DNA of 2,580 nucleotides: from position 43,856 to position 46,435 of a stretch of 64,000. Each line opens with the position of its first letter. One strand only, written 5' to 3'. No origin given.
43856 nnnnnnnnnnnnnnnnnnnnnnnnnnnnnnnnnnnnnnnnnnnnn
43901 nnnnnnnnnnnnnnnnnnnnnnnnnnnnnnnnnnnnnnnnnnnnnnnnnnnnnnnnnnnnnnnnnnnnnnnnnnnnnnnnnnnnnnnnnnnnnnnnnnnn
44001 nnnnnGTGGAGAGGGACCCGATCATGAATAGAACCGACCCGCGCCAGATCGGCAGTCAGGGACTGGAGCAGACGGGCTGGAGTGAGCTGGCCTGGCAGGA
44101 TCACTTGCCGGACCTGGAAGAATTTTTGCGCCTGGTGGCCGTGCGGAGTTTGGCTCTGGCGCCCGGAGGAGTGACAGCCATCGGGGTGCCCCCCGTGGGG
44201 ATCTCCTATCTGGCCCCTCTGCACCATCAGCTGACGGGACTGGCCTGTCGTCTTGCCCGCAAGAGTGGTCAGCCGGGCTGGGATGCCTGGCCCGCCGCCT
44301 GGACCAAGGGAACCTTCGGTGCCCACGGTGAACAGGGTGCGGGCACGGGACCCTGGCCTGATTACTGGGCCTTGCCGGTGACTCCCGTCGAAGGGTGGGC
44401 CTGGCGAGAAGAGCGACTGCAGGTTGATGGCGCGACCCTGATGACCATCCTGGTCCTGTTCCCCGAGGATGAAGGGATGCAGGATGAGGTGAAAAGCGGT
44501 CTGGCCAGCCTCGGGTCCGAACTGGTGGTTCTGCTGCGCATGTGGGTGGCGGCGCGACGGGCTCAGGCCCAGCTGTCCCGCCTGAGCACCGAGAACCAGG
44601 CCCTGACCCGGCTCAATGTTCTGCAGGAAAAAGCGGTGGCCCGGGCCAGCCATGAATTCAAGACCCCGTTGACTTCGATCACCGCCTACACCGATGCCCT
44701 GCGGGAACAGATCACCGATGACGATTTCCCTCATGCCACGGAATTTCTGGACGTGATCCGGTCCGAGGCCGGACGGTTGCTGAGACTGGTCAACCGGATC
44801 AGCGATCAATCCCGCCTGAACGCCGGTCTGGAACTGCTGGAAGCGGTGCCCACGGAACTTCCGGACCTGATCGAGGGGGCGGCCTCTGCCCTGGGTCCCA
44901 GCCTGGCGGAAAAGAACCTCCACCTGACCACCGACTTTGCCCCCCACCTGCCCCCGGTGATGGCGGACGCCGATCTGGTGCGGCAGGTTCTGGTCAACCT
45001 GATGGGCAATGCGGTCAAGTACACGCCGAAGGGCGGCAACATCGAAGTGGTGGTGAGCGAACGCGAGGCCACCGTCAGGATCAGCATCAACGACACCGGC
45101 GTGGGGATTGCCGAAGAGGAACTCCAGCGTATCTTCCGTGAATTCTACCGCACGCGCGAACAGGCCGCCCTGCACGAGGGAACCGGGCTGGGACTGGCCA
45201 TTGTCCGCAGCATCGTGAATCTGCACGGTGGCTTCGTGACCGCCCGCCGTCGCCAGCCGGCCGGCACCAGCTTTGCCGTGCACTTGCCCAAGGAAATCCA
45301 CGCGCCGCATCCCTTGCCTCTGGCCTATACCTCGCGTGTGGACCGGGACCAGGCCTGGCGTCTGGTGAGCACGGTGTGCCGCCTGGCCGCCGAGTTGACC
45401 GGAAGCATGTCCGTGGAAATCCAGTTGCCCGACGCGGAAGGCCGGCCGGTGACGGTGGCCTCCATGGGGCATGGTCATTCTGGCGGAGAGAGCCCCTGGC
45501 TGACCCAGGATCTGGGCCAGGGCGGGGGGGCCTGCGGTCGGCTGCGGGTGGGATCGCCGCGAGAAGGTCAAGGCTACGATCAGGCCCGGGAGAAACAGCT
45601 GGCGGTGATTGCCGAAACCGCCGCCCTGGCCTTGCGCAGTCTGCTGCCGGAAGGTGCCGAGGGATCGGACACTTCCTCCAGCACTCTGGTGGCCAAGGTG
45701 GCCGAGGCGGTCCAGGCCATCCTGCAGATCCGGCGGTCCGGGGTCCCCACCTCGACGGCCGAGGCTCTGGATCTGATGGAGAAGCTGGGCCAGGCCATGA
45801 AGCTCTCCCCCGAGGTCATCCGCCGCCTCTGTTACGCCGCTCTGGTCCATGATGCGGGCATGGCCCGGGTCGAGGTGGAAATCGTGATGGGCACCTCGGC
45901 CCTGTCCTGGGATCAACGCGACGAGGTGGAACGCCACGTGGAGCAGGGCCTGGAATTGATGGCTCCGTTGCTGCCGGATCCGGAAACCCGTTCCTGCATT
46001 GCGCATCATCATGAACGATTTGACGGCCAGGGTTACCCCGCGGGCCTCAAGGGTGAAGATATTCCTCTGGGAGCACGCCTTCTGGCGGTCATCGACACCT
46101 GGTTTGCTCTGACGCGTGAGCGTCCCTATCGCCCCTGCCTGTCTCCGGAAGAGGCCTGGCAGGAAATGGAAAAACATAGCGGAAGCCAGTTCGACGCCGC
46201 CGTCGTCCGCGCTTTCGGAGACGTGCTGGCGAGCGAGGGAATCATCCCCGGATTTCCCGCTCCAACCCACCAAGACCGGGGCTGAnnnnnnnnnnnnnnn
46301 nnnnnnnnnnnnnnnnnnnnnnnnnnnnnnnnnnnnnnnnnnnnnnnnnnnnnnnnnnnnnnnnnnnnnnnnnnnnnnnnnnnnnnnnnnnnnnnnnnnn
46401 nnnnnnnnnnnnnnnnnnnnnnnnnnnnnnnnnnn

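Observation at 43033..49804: Five-gene signalling cassette built around two histidine kinases fused to HD-GYP domains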

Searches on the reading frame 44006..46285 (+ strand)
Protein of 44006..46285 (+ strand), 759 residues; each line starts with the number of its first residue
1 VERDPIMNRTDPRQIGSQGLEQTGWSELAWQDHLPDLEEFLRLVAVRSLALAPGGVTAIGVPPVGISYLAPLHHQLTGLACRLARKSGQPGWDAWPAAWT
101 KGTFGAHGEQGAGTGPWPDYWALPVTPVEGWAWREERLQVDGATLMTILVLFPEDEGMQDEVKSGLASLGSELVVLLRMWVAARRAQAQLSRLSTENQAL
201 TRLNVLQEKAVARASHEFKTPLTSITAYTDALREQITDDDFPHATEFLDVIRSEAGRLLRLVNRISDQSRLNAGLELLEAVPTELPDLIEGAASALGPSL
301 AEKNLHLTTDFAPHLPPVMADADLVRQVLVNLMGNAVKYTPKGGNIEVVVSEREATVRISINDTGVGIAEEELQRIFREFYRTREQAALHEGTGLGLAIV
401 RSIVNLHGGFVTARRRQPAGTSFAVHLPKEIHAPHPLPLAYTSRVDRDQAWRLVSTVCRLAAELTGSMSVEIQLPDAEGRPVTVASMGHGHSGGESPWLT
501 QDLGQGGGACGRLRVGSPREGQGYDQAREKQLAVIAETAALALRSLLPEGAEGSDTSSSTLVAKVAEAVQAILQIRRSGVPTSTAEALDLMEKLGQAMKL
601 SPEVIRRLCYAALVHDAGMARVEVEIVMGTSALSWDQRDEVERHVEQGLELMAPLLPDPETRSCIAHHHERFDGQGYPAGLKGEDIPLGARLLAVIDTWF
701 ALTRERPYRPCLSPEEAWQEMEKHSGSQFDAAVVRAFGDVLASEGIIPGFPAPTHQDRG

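Call 3: search_protein_families(library=pfam, proteins=[window:44006-46285:+], max_evalue=0.01)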
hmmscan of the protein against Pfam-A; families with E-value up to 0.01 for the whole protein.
window:44006-46285:+ (759 aa): 6 families
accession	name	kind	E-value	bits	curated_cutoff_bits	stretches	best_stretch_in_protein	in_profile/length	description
PF13487.12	HD_5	-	7.2e-32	110.9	27.2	1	571-733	5-170/170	HD domain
PF02518.31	HATPase_c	-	7.6e-29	100.8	26.4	1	321-430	2-110/111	Histidine kinase-, DNA gyrase B-, and HSP90-like ATPase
PF00512.31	HisKA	-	3.2e-14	53.1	26.9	1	208-274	3-66/66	His Kinase A (phospho-acceptor) domain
PF01966.28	HD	-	1.4e-07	32.2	22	1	588-697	9-111/116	HD domain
PF13589.12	HATPase_c_3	-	0.00068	20.1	25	1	328-385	6-62/137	Histidine kinase-, DNA gyrase B-, and HSP90-like ATPase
PF13581.12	HATPase_c_2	-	0.0027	18.2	27.4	0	325-405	32-110/127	Histidine kinase-like ATPase domain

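Call 16: search_protein_families(library=ncbifam, proteins=[window:44006-46285:+], max_evalue=0.001)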
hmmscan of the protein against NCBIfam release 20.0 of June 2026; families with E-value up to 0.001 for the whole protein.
window:44006-46285:+ (759 aa): 83 families (the best 25 are shown)
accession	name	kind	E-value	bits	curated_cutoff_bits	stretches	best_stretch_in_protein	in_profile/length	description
NF046044.1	PnpS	equivalog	6.2e-57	193.4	400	1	198-428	161-390/390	two-component system histidine kinase PnpS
NF033092.0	HK_WalK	equivalog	1.2e-50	172.7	725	1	208-428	373-593/594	cell wall metabolism sensor histidine kinase WalK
TIGR02966.1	phoR_proteo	equivalog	1e-45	156.2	334.2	1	199-427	106-333/333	phosphate regulon sensor histidine kinase PhoR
NF038297.2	hybrid_HK_HrmK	equivalog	1.7e-43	149.2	725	1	184-430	212-458/607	hybrid histidine kinase/response regulator HrmK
NF047874.1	MASE3_PAS_HK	subfamily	8.7e-43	147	560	1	201-431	392-627/655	MASE3 domain-containing sensor histidine kinase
NF008468.0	PRK11360.1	equivalog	3e-41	141.5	646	1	191-430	381-609/616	two-component system sensor histidine kinase AtoS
NF045911.1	TCSHisKinNblS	equivalog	3.9e-41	141.1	1000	1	191-427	369-618/621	two-component system sensor histidine kinase NblS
NF006800.0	PRK09303.1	equivalog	1e-40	139.9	342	1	186-428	130-376/383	histidine kinase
NF008312.0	PRK11100.1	equivalog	2.1e-38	132.4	356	1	208-430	257-475/477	two-component system sensor histidine kinase CreC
NF007688.0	PRK10364.1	equivalog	1.4e-36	126.2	479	1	183-432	217-454/460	two-component system sensor histidine kinase ZraS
NF008318.0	PRK11107.1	equivalog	1.6e-36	125.8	890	1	211-432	297-521/920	two-component sensor histidine kinase BarA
NF041735.1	hist_kin_RppB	equivalog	3.1e-36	125.1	400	1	211-428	220-438/438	two-component system sensor histidine kinase RppB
NF007793.0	PRK10490.1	equivalog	3.4e-36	124.6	1123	1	176-430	642-883/895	two-component system sensor histidine kinase KdpD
NF033091.0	HK_VanS_ACDEFG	equivalog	4.1e-36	124.6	400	1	207-428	74-293/293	vancomycin resistance histidine kinase VanS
NF011874.0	PRK15347.1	equivalog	4.5e-36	124.3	852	1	199-437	390-623/921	two component system sensor kinase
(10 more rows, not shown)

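Call 17: find_homologous_proteins(query=window:44006-46285:+, max_evalue=1e-10)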
Query window:44006-46285:+ (759 aa): 2814 proteins with E <= 1e-10 among 8000 candidates; the best 120 are listed.
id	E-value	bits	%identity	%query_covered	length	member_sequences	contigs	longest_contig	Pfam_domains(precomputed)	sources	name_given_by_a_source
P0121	0.0e+0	1568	92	99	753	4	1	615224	PF13487.13,PF01966.29,PF02518.32,PF00512.32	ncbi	-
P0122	5.3e-283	959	61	96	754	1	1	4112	PF13487.13,PF01966.29,PF02518.32,PF00512.32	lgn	-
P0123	1.5e-232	792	54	98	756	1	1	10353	PF13487.13,PF01966.29,PF02518.32,PF00512.32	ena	-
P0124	1.3e-223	763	53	97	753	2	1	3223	PF13487.13,PF01966.29,PF02518.32,PF00512.32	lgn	-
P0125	8.1e-221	753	53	95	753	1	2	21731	PF13487.13,PF01966.29,PF02518.32,PF00512.32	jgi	jgi:signal transduction histidine kinase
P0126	9.2e-219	746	52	96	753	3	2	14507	PF13487.13,PF01966.29,PF02518.32,PF00512.32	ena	-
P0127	1.7e-218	746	52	96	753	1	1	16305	PF13487.13,PF01966.29,PF13581.13,PF02518.32,PF00512.32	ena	-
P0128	1.9e-218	745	55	92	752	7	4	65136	PF13487.13,PF01966.29,PF02518.32,PF00512.32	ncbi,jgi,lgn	jgi:signal transduction histidine kinase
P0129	4.1e-218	744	52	97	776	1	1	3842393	PF13487.13,PF01966.29,PF02518.32,PF00512.32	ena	-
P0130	1.6e-206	706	51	96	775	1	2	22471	PF13487.13,PF01966.29,PF13581.13,PF02518.32,PF00512.32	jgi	jgi:signal transduction histidine kinase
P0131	1.6e-205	703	50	94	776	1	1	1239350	PF13487.13,PF01966.29,PF02518.32,PF00512.32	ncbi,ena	-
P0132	1.0e-201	690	50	96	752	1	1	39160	PF13487.13,PF01966.29,PF02518.32,PF00512.32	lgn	-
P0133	2.1e-166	573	44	89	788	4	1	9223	PF13185.13,PF13487.13,PF01966.29,PF01590.33,PF02518.32,PF00512.32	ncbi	-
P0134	9.4e-166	571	45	87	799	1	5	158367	PF13487.13,PF01966.29,PF02518.32,PF00512.32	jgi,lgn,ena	-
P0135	1.4e-164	567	43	91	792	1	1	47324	PF13487.13,PF01966.29,PF01590.33,PF02518.32,PF00512.32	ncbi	-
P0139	3.9e-160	553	44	88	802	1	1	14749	PF13185.13,PF13487.13,PF01966.29,PF01590.33,PF02518.32,PF13492.13,PF00512.32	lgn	-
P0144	1.5e-158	547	42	94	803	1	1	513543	PF13185.13,PF13487.13,PF01966.29,PF01590.33,PF02518.32,PF13492.13,PF00512.32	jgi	jgi:signal transduction histidine kinase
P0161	8.4e-150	519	42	86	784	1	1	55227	PF13185.13,PF13487.13,PF01966.29,PF01590.33,PF02518.32,PF13492.13,PF00512.32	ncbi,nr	ncbi:GAF domain-containing protein [bacterium]|nr:GAF domain-containing protein [bacterium]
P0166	3.6e-148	513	44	81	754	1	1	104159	PF13487.13,PF01966.29,PF02518.32,PF00512.32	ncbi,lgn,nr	ncbi:MAG: HD domain-containing protein [Gemmatimonadales bacterium]|nr:HD domain-containing protein 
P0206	4.5e-133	463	47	72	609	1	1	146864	PF13487.13,PF01966.29,PF02518.32,PF00512.32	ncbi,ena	-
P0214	1.4e-128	448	47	72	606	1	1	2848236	PF13487.13,PF01966.29,PF02518.32,PF00512.32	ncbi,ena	-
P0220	5.4e-119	417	40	79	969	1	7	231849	PF13185.13,PF13487.13,PF01966.29,PF01590.33,PF02518.32,PF13492.13,PF00512.32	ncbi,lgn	-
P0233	4.8e-95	337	34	72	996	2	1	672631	PF13185.13,PF13487.13,PF01966.29,PF01590.33,PF02518.32,PF13492.13,PF00512.32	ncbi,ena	-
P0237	1.6e-89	319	32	73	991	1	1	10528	PF13185.13,PF13487.13,PF01966.29,PF01590.33,PF02518.32,PF13492.13,PF00512.32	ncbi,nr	ncbi:MAG: GAF domain-containing protein [Candidatus Latescibacteria bacterium]|nr:GAF domain-contain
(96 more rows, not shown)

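Call 32: search_protein_families(library=pfam, proteins=[P0133, P0139, P0144, P0161, P0206, P0233, P0237, P0166], max_evalue=0.001)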
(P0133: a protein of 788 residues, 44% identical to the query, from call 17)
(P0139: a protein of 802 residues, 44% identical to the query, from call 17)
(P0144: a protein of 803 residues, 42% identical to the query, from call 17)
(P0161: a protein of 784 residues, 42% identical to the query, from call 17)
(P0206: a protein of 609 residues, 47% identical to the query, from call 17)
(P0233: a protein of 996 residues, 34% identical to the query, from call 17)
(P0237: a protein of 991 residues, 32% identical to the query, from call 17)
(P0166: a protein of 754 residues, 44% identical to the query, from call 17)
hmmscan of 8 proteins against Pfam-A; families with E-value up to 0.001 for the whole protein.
P0133 (788 aa): 7 families
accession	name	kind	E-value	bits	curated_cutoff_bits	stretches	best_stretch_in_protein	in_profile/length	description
PF02518.31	HATPase_c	-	3.1e-31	108.5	26.4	1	323-432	2-110/111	Histidine kinase-, DNA gyrase B-, and HSP90-like ATPase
PF13487.12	HD_5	-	3.2e-31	108.8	27.2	1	617-762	22-170/170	HD domain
PF00512.31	HisKA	-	8.5e-19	67.8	26.9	1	209-276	2-66/66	His Kinase A (phospho-acceptor) domain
PF13185.12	GAF_2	-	1.4e-11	45.2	28.6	1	453-584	5-135/136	GAF domain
PF01966.28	HD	-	4.1e-11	43.6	22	1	617-727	9-112/116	HD domain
PF01590.32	GAF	-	2.4e-06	28.5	22.4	1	454-584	4-133/133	GAF domain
PF13492.12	GAF_3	-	5.4e-05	24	27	1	455-580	5-123/129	GAF domain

P0139 (802 aa): 7 families
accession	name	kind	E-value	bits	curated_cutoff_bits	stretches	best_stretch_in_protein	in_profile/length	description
PF13487.12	HD_5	-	2e-32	112.7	27.2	1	626-774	19-170/170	HD domain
PF02518.31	HATPase_c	-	1.9e-30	106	26.4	1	322-431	2-110/111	Histidine kinase-, DNA gyrase B-, and HSP90-like ATPase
PF00512.31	HisKA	-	2.2e-16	60.1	26.9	1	208-275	2-66/66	His Kinase A (phospho-acceptor) domain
PF01966.28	HD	-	4.9e-11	43.4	22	1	628-739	8-112/116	HD domain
PF13492.12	GAF_3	-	3.2e-09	37.7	27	1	454-584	5-127/129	GAF domain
PF13185.12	GAF_2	-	9.1e-07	29.6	28.6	1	449-583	2-134/136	GAF domain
PF01590.32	GAF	-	3.8e-06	27.9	22.4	1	452-584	3-133/133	GAF domain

P0144 (803 aa): 8 families
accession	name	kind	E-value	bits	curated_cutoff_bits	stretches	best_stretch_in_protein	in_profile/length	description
PF13487.12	HD_5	-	5.6e-33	114.5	27.2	1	631-775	23-170/170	HD domain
PF02518.31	HATPase_c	-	4.8e-30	104.7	26.4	1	323-432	2-110/111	Histidine kinase-, DNA gyrase B-, and HSP90-like ATPase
PF00512.31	HisKA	-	6.6e-15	55.4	26.9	1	209-276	2-66/66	His Kinase A (phospho-acceptor) domain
PF01966.28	HD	-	3.5e-11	43.8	22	1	626-740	5-112/116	HD domain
PF13185.12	GAF_2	-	5.6e-08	33.5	28.6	1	455-585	7-135/136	GAF domain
PF13492.12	GAF_3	-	4.8e-07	30.7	27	1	454-585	4-127/129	GAF domain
PF01590.32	GAF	-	2.2e-06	28.6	22.4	1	455-585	5-133/133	GAF domain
PF13581.12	HATPase_c_2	-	8.5e-05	23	27.4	1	331-407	40-110/127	Histidine kinase-like ATPase domain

P0161 (784 aa): 7 families
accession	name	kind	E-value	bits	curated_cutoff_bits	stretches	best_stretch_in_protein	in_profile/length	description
PF13487.12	HD_5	-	1.2e-30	106.9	27.2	1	593-757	3-170/170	HD domain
PF02518.31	HATPase_c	-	3.2e-28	98.8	26.4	1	319-428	2-110/111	Histidine kinase-, DNA gyrase B-, and HSP90-like ATPase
PF00512.31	HisKA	-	2.5e-18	66.3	26.9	1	205-272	2-66/66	His Kinase A (phospho-acceptor) domain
PF13185.12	GAF_2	-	2.3e-11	44.5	28.6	1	449-580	5-136/136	GAF domain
PF01966.28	HD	-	1.5e-09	38.6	22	1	612-722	9-112/116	HD domain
PF13492.12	GAF_3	-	2e-07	31.9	27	1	451-579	5-127/129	GAF domain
PF01590.32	GAF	-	2.1e-05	25.5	22.4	1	449-579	3-133/133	GAF domain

P0206 (609 aa): 4 families
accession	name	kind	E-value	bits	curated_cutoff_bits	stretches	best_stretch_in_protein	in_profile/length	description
PF13487.12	HD_5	-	3.7e-29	102.1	27.2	1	432-581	18-170/170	HD domain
PF02518.31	HATPase_c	-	5.7e-29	101.2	26.4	1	160-269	2-110/111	Histidine kinase-, DNA gyrase B-, and HSP90-like ATPase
PF00512.31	HisKA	-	5.6e-18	65.2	26.9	1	46-113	2-66/66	His Kinase A (phospho-acceptor) domain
PF01966.28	HD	-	9.2e-07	29.6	22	1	437-546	10-112/116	HD domain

P0233 (996 aa): 7 families
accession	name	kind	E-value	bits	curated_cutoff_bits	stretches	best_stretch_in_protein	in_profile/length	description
PF13185.12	GAF_2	-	3.4e-30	105.4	28.6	2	639-776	3-135/136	GAF domain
PF02518.31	HATPase_c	-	3.8e-30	105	26.4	1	512-620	1-110/111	Histidine kinase-, DNA gyrase B-, and HSP90-like ATPase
PF13487.12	HD_5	-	4.3e-29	101.9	27.2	1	796-960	3-170/170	HD domain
PF01590.32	GAF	-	3.7e-28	99.1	22.4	2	640-774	2-131/133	GAF domain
PF13492.12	GAF_3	-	7.3e-23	81.8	27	2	640-778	2-129/129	GAF domain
PF00512.31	HisKA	-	3.8e-16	59.3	26.9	1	403-465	6-65/66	His Kinase A (phospho-acceptor) domain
PF01966.28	HD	-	3.4e-10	40.6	22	1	829-929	21-116/116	HD domain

P0237 (991 aa): 8 families
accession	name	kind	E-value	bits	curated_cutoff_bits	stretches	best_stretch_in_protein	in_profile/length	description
PF13487.12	HD_5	-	2.1e-33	115.9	27.2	1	792-955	4-170/170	HD domain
PF13185.12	GAF_2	-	3e-30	105.7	28.6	2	633-772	2-136/136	GAF domain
PF02518.31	HATPase_c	-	7.7e-28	97.6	26.4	1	507-615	1-110/111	Histidine kinase-, DNA gyrase B-, and HSP90-like ATPase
PF01590.32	GAF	-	1.5e-25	90.7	22.4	2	636-770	3-132/133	GAF domain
PF13492.12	GAF_3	-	5e-23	82.3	27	2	636-773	3-129/129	GAF domain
PF01966.28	HD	-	2.7e-16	60.3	22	1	808-922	7-114/116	HD domain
PF00512.31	HisKA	-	3.8e-16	59.3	26.9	1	398-460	6-65/66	His Kinase A (phospho-acceptor) domain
PF14501.12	HATPase_c_5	-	0.00038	20.8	22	0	514-601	8-91/102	GHKL domain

P0166 (754 aa): 7 families
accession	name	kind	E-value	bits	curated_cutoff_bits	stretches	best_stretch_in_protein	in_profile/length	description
PF13487.12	HD_5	-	4e-34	118.3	27.2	1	586-731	22-170/170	HD domain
PF02518.31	HATPase_c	-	1.5e-28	99.9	26.4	1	279-388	2-110/111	Histidine kinase-, DNA gyrase B-, and HSP90-like ATPase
PF00512.31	HisKA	-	3e-18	66.1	26.9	1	165-231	2-65/66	His Kinase A (phospho-acceptor) domain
PF01966.28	HD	-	4.2e-09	37.2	22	1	589-696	12-112/116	HD domain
PF13492.12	GAF_3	-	0.00019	22.3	27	1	411-536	5-122/129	GAF domain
PF01590.32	GAF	-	0.00026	22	22.4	1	410-537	4-129/133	GAF domain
PF13581.12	HATPase_c_2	-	0.00094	19.6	27.4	0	287-361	40-108/127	Histidine kinase-like ATPase domain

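Call 37: find_encoding_contigs(protein=P0233, flank=8000, max_places=1)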
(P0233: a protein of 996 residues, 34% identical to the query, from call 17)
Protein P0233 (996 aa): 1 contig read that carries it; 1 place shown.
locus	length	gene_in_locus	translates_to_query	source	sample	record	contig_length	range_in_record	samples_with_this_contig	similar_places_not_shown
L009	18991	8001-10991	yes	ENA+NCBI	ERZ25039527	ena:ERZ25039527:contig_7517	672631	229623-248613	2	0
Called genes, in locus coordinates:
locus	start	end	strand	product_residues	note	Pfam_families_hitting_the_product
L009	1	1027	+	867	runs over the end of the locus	PF08335:GlnD_UR_UTase, PF01966:HD (weak), PF13291:ACT_4 (faint), PF01842:ACT (weak), PF24931:ACT_ACR9_3rd (weak), PF26956:ACT_ACR_D1 (weak)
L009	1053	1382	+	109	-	-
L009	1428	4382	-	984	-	PF03710:GlnE, PF08335:GlnD_UR_UTase, PF03710:GlnE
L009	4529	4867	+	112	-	PF00543:P-II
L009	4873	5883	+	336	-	PF00814:TsaD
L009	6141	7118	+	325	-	PF00072:Response_reg, PF00990:GGDEF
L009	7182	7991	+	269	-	PF00512:HisKA, PF13581:HATPase_c_2 (weak), PF02518:HATPase_c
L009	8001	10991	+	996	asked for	PF01590:GAF, PF13185:GAF_2, PF13492:GAF_3, PF00512:HisKA, PF02518:HATPase_c, PF01590:GAF, PF13185:GAF_2, PF13492:GAF_3, +2 more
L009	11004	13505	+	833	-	PF00512:HisKA, PF02518:HATPase_c, PF01590:GAF, PF13185:GAF_2, PF13492:GAF_3, PF13487:HD_5, PF01966:HD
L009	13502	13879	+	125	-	PF23198:PDE8A_N (weak), PF00072:Response_reg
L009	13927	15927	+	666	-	PF17764:PriA_3primeBD, PF00270:DEAD, PF04851:ResIII, PF18319:Zn_ribbon_PriA, PF00271:Helicase_C (weak), PF18074:PriA_C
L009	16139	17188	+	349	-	PF00515:TPR_1 (faint), PF07719:TPR_2 (faint), PF13174:TPR_6 (faint), PF13181:TPR_8 (faint), PF13371:TPR_9 (faint), PF13414:TPR_11 (faint), PF13424:TPR_12 (faint), PF13428:TPR_14 (faint), +5 more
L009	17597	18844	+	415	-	PF07498:Rho_N, PF07497:Rho_RNA_bind, PF00006:ATP-synt_ab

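Call 38: find_encoding_contigs(protein=P0214, flank=8000, max_places=1)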
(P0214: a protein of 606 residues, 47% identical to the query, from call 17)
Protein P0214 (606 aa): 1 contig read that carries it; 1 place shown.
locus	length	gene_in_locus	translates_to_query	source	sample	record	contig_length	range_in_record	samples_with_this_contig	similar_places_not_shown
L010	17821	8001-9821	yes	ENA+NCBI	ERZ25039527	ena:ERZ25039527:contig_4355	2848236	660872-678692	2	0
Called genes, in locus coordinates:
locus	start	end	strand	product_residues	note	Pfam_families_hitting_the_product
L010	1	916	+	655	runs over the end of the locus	PF13174:TPR_6 (faint), PF14559:TPR_19 (faint)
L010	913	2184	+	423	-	-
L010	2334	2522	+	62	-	-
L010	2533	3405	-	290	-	PF02517:Rce1-like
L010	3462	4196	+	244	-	PF00702:Hydrolase, PF12710:HAD (weak), PF13419:HAD_2, PF13242:Hydrolase_like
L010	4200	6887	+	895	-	PF03853:YjeF_N, PF01256:Carb_kinase, PF00814:TsaD, PF22521:HypF_C_2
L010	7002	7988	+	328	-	PF00072:Response_reg, PF00990:GGDEF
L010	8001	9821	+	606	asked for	PF00512:HisKA, PF02518:HATPase_c, PF13487:HD_5, PF01966:HD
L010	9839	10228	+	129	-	PF00072:Response_reg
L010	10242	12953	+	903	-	PF13185:GAF_2 (weak), PF00512:HisKA, PF02518:HATPase_c, PF01590:GAF, PF13185:GAF_2, PF13492:GAF_3, PF13487:HD_5, PF01966:HD (faint)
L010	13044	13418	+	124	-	PF00072:Response_reg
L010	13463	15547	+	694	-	PF17764:PriA_3primeBD, PF00270:DEAD, PF04851:ResIII, PF18319:Zn_ribbon_PriA, PF00271:Helicase_C (weak), PF18074:PriA_C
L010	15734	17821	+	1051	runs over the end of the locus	PF00112:Peptidase_C1, PF13229:Beta_helix, PF13860:FlgD_ig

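Call 39: find_encoding_contigs(protein=P0220, flank=8000, max_places=1)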
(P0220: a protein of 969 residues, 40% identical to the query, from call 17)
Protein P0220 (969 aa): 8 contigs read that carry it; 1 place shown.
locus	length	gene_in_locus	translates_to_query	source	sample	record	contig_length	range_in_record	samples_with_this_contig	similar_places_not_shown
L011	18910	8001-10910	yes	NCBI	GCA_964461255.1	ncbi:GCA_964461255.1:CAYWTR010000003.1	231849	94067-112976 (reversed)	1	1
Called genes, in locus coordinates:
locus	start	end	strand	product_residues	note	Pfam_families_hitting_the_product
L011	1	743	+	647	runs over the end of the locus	PF14559:TPR_19 (faint), PF07719:TPR_2 (faint), PF13174:TPR_6 (faint), PF13371:TPR_9 (weak), PF13432:TPR_16 (weak)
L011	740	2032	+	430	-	-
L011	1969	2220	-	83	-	-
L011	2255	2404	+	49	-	-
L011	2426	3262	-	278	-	PF02517:Rce1-like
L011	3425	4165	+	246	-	PF00702:Hydrolase, PF13419:HAD_2, PF13242:Hydrolase_like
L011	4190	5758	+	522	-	PF03853:YjeF_N, PF01256:Carb_kinase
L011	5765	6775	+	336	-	PF00814:TsaD, PF22521:HypF_C_2 (weak)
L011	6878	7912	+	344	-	PF00072:Response_reg, PF00990:GGDEF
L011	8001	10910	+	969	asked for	PF00512:HisKA, PF02518:HATPase_c, PF01590:GAF, PF13185:GAF_2, PF13492:GAF_3, PF01966:HD, PF13487:HD_5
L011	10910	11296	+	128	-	PF00072:Response_reg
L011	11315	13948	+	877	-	PF01590:GAF (weak), PF13185:GAF_2 (weak), PF00512:HisKA, PF02518:HATPase_c, PF01590:GAF, PF13185:GAF_2, PF01966:HD, PF13487:HD_5, +1 more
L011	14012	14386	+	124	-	PF00072:Response_reg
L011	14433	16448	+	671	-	PF17764:PriA_3primeBD, PF00270:DEAD, PF04851:ResIII, PF00271:Helicase_C (faint), PF18319:Zn_ribbon_PriA, PF18074:PriA_C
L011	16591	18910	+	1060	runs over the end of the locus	PF00112:Peptidase_C1, PF13229:Beta_helix (weak), PF13860:FlgD_ig (weak)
